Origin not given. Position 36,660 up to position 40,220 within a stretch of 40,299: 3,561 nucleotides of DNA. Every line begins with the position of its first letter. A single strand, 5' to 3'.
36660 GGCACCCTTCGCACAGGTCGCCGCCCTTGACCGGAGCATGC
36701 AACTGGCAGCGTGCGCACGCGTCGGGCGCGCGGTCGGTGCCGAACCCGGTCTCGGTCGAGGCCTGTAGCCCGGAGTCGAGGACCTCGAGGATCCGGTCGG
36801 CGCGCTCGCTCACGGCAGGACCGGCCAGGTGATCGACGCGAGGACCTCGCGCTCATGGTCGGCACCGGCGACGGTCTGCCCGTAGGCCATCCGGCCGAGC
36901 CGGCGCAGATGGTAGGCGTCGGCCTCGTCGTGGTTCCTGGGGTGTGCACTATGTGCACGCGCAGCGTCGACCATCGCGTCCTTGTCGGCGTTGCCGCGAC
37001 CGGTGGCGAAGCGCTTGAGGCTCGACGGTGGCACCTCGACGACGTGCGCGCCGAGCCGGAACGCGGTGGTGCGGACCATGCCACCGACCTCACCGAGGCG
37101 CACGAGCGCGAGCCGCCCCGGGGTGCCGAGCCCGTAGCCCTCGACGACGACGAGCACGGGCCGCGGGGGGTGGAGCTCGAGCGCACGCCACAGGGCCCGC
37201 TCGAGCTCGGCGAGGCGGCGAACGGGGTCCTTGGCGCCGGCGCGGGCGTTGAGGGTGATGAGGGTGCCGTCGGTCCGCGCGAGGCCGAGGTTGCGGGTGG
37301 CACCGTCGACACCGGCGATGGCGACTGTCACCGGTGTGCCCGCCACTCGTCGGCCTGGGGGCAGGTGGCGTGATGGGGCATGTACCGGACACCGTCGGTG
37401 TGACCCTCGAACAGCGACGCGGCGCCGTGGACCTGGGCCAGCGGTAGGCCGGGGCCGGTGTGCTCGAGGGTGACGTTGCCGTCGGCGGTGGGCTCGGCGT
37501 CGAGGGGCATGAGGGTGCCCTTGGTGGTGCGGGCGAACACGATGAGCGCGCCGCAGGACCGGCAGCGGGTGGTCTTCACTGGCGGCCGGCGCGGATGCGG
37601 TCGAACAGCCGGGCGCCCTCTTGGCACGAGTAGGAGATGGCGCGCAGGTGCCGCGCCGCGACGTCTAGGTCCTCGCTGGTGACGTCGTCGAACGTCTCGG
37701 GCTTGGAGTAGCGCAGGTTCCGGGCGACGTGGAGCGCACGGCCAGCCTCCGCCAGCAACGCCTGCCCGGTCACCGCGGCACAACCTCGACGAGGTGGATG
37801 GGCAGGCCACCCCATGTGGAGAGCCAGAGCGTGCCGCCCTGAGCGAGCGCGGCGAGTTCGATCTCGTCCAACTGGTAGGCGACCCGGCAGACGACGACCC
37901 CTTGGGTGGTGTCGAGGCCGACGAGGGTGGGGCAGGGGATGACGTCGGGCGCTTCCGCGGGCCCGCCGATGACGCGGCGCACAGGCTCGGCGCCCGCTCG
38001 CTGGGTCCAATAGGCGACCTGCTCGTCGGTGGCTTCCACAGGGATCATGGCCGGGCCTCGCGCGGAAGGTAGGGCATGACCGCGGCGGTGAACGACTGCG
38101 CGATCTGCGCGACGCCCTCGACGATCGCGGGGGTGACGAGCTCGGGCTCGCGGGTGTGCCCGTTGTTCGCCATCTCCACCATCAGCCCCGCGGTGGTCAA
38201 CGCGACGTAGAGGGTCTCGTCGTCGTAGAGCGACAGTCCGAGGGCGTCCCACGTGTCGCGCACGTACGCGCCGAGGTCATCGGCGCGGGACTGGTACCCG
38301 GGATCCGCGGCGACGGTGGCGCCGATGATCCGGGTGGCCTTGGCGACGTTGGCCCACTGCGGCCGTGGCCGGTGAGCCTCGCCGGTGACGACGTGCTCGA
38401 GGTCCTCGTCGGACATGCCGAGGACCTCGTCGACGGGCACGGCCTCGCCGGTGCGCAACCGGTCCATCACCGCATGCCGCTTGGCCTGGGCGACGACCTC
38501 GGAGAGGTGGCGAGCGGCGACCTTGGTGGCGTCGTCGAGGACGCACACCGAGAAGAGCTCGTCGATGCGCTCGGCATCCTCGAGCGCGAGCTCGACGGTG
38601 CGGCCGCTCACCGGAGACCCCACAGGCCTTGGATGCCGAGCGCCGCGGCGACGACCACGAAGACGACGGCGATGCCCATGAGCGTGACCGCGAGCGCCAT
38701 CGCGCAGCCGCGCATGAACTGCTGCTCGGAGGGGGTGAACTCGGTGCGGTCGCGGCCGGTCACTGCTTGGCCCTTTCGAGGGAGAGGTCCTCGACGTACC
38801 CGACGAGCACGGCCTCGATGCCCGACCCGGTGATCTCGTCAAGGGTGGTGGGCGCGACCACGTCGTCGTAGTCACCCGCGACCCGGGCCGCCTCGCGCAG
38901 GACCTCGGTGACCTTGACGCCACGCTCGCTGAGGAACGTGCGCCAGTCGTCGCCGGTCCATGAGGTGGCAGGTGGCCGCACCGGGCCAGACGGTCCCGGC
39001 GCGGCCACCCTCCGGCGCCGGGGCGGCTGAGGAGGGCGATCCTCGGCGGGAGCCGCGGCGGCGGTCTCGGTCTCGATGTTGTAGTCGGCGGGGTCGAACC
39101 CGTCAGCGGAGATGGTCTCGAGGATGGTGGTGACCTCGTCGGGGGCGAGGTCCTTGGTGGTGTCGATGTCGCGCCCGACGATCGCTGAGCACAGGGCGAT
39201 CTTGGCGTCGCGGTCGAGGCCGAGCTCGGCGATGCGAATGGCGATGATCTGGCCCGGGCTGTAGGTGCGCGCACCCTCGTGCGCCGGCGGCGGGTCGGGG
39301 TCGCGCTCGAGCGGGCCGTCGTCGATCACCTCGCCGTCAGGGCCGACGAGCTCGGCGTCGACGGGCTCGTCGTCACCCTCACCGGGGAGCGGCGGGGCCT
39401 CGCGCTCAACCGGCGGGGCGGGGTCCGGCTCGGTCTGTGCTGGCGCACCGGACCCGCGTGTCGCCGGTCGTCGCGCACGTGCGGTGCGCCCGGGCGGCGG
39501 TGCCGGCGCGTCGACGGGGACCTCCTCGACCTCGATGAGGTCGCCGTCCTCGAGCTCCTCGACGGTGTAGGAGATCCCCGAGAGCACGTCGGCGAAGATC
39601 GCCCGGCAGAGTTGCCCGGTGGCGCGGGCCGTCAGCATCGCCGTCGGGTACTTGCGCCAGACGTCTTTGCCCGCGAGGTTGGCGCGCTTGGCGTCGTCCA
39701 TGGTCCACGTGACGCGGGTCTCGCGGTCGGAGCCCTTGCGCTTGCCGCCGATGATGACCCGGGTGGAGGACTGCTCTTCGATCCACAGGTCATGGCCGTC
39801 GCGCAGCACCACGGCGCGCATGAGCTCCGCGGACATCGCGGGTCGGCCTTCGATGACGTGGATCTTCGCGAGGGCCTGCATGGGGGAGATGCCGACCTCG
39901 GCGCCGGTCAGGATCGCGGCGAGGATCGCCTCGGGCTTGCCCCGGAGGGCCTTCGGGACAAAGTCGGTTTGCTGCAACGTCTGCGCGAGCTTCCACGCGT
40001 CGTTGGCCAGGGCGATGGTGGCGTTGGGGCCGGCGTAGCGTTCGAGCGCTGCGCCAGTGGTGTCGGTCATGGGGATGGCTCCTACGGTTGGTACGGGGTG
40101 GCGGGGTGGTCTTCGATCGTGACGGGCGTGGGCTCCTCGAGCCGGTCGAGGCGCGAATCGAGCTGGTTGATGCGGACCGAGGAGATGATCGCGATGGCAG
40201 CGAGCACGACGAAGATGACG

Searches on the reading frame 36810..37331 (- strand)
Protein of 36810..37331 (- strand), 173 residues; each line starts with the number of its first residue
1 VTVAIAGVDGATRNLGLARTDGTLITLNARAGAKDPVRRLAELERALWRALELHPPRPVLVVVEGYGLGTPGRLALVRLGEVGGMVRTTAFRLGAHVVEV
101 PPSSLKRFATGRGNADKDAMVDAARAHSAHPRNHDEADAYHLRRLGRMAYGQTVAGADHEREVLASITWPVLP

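Call 38: search_protein_families(library=pfam, proteins=[window:36810-37331:-], max_evalue=0.01)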
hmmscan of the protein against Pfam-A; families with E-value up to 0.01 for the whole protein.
window:36810-37331:- (173 aa): 1 family
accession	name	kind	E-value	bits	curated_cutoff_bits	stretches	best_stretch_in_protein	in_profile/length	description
PF02075.23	RuvC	-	0.0084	16.4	22.2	1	75-139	74-141/148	Crossover junction endodeoxyribonuclease RuvC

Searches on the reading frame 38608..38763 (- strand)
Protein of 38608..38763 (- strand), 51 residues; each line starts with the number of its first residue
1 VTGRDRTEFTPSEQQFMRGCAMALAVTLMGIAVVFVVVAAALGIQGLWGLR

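Call 72: search_protein_families(library=pfam, proteins=[window:38608-38763:-], max_evalue=0.05)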
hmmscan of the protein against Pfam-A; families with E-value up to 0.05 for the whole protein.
window:38608-38763:- (51 aa): 1 family
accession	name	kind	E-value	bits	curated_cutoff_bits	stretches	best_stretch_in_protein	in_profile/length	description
PF07332.16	Phage_holin_3_6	-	0.013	16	28.4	1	7-48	24-66/116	Putative Actinobacterial Holin-X, holin superfamily III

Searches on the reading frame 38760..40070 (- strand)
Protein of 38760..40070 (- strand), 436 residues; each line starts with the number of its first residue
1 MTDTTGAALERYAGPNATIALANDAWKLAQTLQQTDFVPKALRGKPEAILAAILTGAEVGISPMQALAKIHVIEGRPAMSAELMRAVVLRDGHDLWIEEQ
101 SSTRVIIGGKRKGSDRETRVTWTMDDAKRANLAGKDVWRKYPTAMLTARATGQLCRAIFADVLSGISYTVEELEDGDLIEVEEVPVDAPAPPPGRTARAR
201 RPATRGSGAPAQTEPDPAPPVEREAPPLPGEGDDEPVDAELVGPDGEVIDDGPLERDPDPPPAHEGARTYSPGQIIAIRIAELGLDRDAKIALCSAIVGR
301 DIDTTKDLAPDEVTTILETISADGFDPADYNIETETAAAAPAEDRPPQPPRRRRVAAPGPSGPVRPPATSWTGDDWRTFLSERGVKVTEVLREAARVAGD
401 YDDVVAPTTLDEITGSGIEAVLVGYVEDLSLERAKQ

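Call 38: search_protein_families(library=pfam, proteins=[window:38760-40070:-], max_evalue=0.01)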
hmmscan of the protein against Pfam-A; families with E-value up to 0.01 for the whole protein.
window:38760-40070:- (436 aa): 1 family
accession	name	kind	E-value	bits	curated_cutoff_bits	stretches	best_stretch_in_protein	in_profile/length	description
PF03837.19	RecT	-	7e-05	22.9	24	0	109-176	120-190/198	RecT family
